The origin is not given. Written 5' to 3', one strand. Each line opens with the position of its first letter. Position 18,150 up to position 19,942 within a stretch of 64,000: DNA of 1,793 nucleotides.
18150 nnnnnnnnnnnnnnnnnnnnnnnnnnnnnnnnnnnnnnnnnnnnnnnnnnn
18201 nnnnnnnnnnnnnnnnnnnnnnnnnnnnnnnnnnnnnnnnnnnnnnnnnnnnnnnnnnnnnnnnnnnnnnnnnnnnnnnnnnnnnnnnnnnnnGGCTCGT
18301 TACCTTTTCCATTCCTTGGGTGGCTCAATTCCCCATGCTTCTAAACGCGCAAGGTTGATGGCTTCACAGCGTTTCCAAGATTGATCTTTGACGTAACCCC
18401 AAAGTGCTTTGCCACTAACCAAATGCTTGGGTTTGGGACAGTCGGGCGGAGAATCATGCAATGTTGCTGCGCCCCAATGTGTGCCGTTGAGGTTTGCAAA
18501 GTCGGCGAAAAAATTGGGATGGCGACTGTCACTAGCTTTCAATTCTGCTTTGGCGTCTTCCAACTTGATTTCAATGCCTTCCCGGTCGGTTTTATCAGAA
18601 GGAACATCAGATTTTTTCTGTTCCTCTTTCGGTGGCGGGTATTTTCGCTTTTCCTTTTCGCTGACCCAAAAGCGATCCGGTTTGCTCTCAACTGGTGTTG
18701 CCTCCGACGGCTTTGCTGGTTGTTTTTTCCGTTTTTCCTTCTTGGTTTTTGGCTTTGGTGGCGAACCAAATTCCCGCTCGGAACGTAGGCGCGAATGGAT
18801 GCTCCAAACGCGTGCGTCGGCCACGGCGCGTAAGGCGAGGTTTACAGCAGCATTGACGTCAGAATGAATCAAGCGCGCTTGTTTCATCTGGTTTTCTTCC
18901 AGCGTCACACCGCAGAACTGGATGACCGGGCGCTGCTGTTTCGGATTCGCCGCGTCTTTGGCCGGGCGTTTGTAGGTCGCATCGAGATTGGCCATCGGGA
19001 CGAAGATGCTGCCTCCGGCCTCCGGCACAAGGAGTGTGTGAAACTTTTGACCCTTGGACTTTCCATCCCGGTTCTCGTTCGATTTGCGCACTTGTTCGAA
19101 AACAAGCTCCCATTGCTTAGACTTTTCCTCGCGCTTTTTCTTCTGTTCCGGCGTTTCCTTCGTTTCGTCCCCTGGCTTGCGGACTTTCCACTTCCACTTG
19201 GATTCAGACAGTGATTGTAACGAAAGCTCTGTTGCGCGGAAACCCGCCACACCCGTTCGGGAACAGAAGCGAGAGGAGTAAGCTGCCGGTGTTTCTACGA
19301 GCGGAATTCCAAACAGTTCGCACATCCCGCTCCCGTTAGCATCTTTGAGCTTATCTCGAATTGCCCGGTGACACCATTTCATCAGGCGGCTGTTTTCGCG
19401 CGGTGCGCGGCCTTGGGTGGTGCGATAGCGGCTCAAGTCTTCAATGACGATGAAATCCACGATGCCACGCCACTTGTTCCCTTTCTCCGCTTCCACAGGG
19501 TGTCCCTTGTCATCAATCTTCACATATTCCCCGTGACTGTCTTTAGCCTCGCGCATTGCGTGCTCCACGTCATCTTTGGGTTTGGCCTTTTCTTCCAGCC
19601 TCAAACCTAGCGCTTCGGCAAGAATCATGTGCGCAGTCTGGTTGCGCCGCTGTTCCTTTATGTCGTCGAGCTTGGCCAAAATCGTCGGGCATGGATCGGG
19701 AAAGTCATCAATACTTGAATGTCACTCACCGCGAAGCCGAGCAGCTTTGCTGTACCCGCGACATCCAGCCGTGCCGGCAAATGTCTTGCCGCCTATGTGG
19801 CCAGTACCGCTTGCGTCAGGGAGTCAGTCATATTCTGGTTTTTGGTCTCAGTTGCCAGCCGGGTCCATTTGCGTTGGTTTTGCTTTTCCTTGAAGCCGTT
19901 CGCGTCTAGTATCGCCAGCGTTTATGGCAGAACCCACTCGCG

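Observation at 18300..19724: Type V-B effector reduced to its C-terminal third while the adaptation genes and array stay intact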

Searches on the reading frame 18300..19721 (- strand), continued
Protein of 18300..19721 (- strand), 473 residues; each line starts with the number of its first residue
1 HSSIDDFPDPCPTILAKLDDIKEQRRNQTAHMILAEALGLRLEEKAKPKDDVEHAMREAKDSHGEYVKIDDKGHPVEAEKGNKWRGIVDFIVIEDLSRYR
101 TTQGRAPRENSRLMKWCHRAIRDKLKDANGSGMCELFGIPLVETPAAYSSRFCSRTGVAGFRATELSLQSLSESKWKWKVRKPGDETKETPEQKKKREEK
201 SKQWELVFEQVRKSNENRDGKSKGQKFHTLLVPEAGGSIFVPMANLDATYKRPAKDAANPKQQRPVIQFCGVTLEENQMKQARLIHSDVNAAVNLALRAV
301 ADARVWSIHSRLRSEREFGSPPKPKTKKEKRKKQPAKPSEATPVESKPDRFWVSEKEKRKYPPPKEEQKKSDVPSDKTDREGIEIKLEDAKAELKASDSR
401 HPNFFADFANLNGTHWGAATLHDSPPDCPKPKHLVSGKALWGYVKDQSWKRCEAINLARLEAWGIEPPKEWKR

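Call 24: search_protein_representatives(protein=window:18300-19679:-)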
Query: 459 residues. Proteins with E-value up to 0.001 (for the whole library): 518; up to 1e-10: 232; up to 1e-30: 118. The best 150 are listed.
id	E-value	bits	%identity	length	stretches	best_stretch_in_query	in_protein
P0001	0.0e+00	1043.7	100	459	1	1-459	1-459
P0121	1.6e-158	545.1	63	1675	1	1-449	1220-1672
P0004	3.7e-151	520.9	62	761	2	42-451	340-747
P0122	1.7e-111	390.1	58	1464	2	2-305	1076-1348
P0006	3.7e-108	379.1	66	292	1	151-458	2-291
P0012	5.2e-73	263.2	54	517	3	2-231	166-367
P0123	7.6e-71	256.1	47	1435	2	2-232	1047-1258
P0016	5.1e-69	250.1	53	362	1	170-447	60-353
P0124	1.2e-67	245.5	50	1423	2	2-318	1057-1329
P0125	1.3e-67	245.4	49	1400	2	1-232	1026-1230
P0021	7.9e-67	242.8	53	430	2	2-301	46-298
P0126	8.6e-67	242.7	45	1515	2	2-232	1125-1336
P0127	1.9e-64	235.0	54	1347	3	2-232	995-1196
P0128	5.7e-64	233.4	48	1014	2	2-230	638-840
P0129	3.7e-61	224.1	45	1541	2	2-240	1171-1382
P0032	1.3e-55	205.9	46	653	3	3-238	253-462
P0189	4.3e-37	144.8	49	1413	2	1-230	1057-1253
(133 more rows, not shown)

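Call 27: find_encoding_contigs(protein=P0253, flank=10000, max_places=3)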
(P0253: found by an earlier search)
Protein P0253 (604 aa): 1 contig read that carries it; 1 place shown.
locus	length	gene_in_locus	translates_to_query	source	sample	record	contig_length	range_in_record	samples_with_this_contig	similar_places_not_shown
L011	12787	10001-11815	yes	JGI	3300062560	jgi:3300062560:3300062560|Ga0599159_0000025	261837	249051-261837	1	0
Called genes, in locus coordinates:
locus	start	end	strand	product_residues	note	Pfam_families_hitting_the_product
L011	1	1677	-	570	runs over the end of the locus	PF00920:ILVD_EDD_N, PF24877:ILV_EDD_C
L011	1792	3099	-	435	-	PF00589:Phage_integrase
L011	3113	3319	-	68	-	PF12728:HTH_17 (weak)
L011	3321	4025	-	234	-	-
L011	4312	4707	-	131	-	-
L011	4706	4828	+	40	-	-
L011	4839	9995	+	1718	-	PF22126:C2c1_RuvC-like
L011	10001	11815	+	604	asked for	PF01930:Cas_Cas4, PF12705:PDDEXK_1, PF01867:Cas_Cas1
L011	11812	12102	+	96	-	PF09827:CRISPR_Cas2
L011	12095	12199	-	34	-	-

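Call 28: find_encoding_contigs(protein=P0257, flank=10000, max_places=3)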
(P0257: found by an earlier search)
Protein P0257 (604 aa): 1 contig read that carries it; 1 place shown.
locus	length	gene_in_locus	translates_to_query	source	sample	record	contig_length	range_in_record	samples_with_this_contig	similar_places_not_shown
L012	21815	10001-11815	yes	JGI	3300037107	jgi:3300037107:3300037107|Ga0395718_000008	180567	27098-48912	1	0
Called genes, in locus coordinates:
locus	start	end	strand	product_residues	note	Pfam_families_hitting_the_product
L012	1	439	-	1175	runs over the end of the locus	PF19773:DUF6259 (weak)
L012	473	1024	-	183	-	-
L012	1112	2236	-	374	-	PF01571:GCV_T, PF08669:GCV_T_C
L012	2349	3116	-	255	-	-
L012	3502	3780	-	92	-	-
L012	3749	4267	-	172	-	-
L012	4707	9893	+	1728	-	PF22126:C2c1_RuvC-like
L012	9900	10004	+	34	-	-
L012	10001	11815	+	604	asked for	PF01930:Cas_Cas4, PF12705:PDDEXK_1, PF01867:Cas_Cas1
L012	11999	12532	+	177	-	PF05635:23S_rRNA_IVP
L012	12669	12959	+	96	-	PF09827:CRISPR_Cas2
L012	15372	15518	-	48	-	-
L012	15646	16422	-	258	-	PF00142:Fer4_NifH (weak), PF01656:CbiA, PF02374:ArsA_ATPase (weak), PF06564:CBP_BcsQ (weak), PF09140:MipZ, PF10609:ParA, PF13614:AAA_31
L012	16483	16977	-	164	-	-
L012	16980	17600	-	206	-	PF07638:Sigma70_ECF, PF04542:Sigma70_r2, PF08281:Sigma70_r4_2, PF04545:Sigma70_r4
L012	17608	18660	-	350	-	PF00348:polyprenyl_synt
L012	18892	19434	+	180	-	-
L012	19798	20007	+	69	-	-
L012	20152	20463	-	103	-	-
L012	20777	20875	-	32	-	-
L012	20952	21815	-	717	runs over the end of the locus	PF01138:RNase_PH, PF03725:RNase_PH_C, PF03726:PNPase, PF01138:RNase_PH, PF00013:KH_1, PF00575:S1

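Call 31: find_related_loci(query=window:18300-19679:-, collection=genome_contigs, flank=10000)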
Query window:18300-19679:- (459 aa) in genome_contigs; peptide patterns used: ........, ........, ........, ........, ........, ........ (x = any residue, [..] = any of these).
586 stretches matched a pattern; 40 encode a relative of the query (tblastn E <= 1e-3); 40 distinct loci.
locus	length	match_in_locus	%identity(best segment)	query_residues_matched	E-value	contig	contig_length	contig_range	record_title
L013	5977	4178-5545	60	1-457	8e-174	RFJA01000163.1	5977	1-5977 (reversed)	MAG: Alphaproteobacteria bacterium isolate J090 k99_817477, whole genome shotgun sequence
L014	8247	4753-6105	57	1-457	5e-160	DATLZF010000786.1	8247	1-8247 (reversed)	MAG TPA_asm: Candidatus Methylomirabilota bacterium isolate SMAG_U13291 k141_352808, whole genome shotgun sequence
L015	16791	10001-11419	55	1-449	7e-156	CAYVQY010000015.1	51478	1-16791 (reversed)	MAG TPA_asm: uncultured Brevifollis sp. isolate SRP329715_co2_144 genome assembly, contig: NODE_1347_length_51478_cov_17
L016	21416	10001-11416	54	1-449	2e-141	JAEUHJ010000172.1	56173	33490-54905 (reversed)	MAG: Verrucomicrobiaceae bacterium isolate new MAG-14 k141_4079692, whole genome shotgun sequence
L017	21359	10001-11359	58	1-459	1e-164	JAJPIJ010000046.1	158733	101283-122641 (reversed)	MAG: Gammaproteobacteria bacterium isolate Centralia_MAG_32 k107_3791643, whole genome shotgun sequence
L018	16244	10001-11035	40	1-449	3e-80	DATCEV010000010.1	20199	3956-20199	MAG TPA_asm: Verrucomicrobiia bacterium isolate SMAG_U7763 k141_212391, whole genome shotgun sequence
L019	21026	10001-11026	41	1-446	2e-79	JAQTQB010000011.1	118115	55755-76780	MAG: Verrucomicrobiales bacterium isolate STB_13 NODE_369_length_118115_cov_10.230396_Sandtown_B, whole genome shotgun s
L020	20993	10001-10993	42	1-435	4e-79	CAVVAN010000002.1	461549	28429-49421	MAG: uncultured Verrucomicrobiae bacterium isolate MFD04434.bin.2.19 genome assembly, contig: contig_25559, whole genome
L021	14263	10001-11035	39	1-449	2e-73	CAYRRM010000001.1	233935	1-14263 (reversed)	MAG TPA_asm: uncultured Lentisphaera sp. isolate binchicken_co14_242 genome assembly, contig: NODE_22_length_233935_cov_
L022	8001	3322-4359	38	1-449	1e-71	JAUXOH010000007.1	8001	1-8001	MAG: Candidatus Didemnitutus sp. isolate C1_metabat.bin.7 C1_k141_58725, whole genome shotgun sequence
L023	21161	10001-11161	35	3-446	3e-69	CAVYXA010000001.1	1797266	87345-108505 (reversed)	MAG: uncultured Verrucomicrobiae bacterium isolate MFD04944.bin.1.267 genome assembly, contig: contig_10188, whole genom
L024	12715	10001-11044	35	1-449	4e-64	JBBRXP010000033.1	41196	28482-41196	MAG: Chthoniobacterales bacterium isolate La5_concoct.035 La5_concoct.035_K_2280966_L_41196_cov_12.9843, whole genome sh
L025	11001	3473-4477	35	1-450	4e-63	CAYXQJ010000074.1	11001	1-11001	MAG TPA_asm: uncultured Hyphomicrobiales bacterium isolate SRP329715_co2_289 genome assembly, contig: NODE_10862_length_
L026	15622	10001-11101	35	1-458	6e-62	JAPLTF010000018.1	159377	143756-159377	MAG: Verrucomicrobia bacterium isolate LacPavin_0818_WC55_MAG_61_14 LacPavin_0818_WC55_scaffold_28490, whole genome shot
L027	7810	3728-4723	34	1-446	6e-59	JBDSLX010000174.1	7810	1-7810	MAG: Verrucomicrobiota bacterium isolate cluster1_bin.38 k127_6995930, whole genome shotgun sequence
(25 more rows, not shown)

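Call 32: find_related_loci(query=window:18300-19679:-, collection=metagenome_contigs, flank=10000)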
Query window:18300-19679:- (459 aa) in metagenome_contigs; peptide patterns used: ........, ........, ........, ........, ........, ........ (x = any residue, [..] = any of these).
600 stretches matched a pattern (row limit reached: there are more); 16 encode a relative of the query (tblastn E <= 1e-3); 16 distinct loci.
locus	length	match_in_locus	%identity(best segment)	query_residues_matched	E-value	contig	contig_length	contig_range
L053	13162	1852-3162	65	1-457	3e-180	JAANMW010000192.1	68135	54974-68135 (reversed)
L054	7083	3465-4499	39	1-449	5e-74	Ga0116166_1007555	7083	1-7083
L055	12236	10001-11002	35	1-449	3e-61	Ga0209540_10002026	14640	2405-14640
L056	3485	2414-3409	33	1-448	6e-59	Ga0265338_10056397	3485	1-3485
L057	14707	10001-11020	34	1-452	8e-59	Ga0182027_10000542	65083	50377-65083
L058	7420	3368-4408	33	1-451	2e-57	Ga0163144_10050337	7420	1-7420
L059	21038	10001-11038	36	1-449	3e-55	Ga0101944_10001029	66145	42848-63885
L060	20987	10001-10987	33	3-451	7e-52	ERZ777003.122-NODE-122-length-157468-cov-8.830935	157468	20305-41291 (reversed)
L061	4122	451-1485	34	1-448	4e-51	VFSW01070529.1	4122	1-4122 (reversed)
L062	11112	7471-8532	31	1-454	5e-49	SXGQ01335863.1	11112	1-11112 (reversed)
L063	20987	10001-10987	33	3-451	7e-52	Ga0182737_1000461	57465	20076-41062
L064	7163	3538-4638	31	1-456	1e-43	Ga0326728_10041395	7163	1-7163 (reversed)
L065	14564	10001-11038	32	1-449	3e-43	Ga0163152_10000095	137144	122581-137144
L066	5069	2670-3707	32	1-449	3e-43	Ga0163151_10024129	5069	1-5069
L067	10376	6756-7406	36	3-299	7e-40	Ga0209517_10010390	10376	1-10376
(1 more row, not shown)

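Call 34: find_encoding_contigs(protein=P0245, flank=10000, max_places=3)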
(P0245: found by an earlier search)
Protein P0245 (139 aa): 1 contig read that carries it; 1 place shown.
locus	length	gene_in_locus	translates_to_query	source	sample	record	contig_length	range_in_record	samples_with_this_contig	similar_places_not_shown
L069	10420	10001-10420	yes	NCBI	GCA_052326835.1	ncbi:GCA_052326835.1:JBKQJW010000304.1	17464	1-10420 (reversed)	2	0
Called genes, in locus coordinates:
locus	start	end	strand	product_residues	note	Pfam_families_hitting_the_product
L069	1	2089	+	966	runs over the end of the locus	PF00330:Aconitase, PF00694:Aconitase_C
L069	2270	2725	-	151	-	PF01797:Y1_Tnp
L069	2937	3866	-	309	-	PF03372:Exo_endo_phos, PF19580:Exo_endo_phos_3 (weak)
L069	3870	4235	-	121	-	PF26534:NTF2_7 (weak), PF12680:SnoaL_2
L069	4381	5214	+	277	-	PF02649:GCHY-1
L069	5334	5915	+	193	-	PF01258:zf-dskA_traR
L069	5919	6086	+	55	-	PF00471:Ribosomal_L33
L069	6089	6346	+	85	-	PF01084:Ribosomal_S18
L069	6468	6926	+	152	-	PF01475:FUR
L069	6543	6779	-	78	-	-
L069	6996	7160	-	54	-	-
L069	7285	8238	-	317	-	PF06325:PrmA, PF02475:TRM5-TYW2_MTfase (faint), PF05175:MTS (faint), PF13847:Methyltransf_31, PF08241:Methyltransf_11, PF08242:Methyltransf_12 (faint), PF13649:Methyltransf_25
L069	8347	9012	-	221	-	PF00300:His_Phos_1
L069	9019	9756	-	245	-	PF01138:RNase_PH, PF03725:RNase_PH_C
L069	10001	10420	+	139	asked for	PF22126:C2c1_RuvC-like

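Call 35: find_encoding_contigs(protein=P0243, flank=5000, max_places=3)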
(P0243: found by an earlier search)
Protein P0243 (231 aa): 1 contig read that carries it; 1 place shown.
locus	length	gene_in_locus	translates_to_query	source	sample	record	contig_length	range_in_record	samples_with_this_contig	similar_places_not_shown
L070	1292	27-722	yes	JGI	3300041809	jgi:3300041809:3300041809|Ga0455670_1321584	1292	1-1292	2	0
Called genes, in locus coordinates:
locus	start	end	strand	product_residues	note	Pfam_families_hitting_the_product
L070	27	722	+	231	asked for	-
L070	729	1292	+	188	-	?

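Call 45: search_solved_structures(query=window:18300-19721:-, max_evalue=0.001, show_alignments=2)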
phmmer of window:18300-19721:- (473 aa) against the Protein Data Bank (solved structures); distinct sequences matched with E-value up to 0.001: 5.
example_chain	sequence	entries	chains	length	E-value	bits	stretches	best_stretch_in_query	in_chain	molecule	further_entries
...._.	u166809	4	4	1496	3.1e-09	39.8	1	90-179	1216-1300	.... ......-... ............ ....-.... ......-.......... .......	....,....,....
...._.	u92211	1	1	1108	3.1e-08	36.5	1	87-184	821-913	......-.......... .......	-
5wqe_A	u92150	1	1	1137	1.2e-07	34.5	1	88-168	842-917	CRISPR-associated endonuclease C2c1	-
5u34_A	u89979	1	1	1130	7.9e-07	31.8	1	88-168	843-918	CRISPR-associated endonuclease C2c1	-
5u30_A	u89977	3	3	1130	2e-06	30.5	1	88-168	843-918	CRISPR-associated endonuclease C2c1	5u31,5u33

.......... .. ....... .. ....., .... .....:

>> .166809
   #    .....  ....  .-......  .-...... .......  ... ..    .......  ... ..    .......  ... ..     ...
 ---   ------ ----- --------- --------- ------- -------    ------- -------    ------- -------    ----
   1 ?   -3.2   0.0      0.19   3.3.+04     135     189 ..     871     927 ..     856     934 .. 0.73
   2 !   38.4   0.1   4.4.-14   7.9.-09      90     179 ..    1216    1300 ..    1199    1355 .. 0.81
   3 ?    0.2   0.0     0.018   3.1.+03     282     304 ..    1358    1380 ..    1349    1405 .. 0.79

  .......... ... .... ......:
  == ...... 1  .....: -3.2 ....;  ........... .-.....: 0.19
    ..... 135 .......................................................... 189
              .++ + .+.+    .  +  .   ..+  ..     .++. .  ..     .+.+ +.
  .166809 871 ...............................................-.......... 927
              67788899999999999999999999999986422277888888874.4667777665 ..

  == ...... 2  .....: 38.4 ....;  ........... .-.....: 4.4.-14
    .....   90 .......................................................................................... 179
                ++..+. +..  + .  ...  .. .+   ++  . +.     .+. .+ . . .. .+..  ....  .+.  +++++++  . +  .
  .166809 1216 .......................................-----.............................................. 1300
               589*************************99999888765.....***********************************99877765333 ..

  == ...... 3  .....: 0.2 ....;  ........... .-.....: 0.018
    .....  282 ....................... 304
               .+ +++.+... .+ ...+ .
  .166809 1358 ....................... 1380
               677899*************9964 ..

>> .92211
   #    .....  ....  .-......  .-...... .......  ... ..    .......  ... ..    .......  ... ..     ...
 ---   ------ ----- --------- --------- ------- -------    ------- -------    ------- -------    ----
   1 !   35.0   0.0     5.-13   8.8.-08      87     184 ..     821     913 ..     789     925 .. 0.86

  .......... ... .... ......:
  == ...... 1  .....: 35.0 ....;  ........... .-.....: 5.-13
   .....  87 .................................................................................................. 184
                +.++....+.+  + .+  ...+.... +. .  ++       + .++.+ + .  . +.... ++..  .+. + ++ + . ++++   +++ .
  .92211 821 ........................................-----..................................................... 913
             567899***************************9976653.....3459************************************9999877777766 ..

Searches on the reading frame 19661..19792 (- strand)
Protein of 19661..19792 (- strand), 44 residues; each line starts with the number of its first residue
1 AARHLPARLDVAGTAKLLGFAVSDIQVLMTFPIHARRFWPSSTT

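Call 47: search_protein_families(library=pfam, proteins=[window:19661-19792:-], max_evalue=1)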
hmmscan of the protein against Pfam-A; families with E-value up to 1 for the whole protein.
seq(44 aa): 1 family
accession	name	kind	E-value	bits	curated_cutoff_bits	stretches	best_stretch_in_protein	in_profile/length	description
PF09278.17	MerR-DNA-bind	-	0.17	13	25.4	1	7-34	2-29/65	MerR, DNA binding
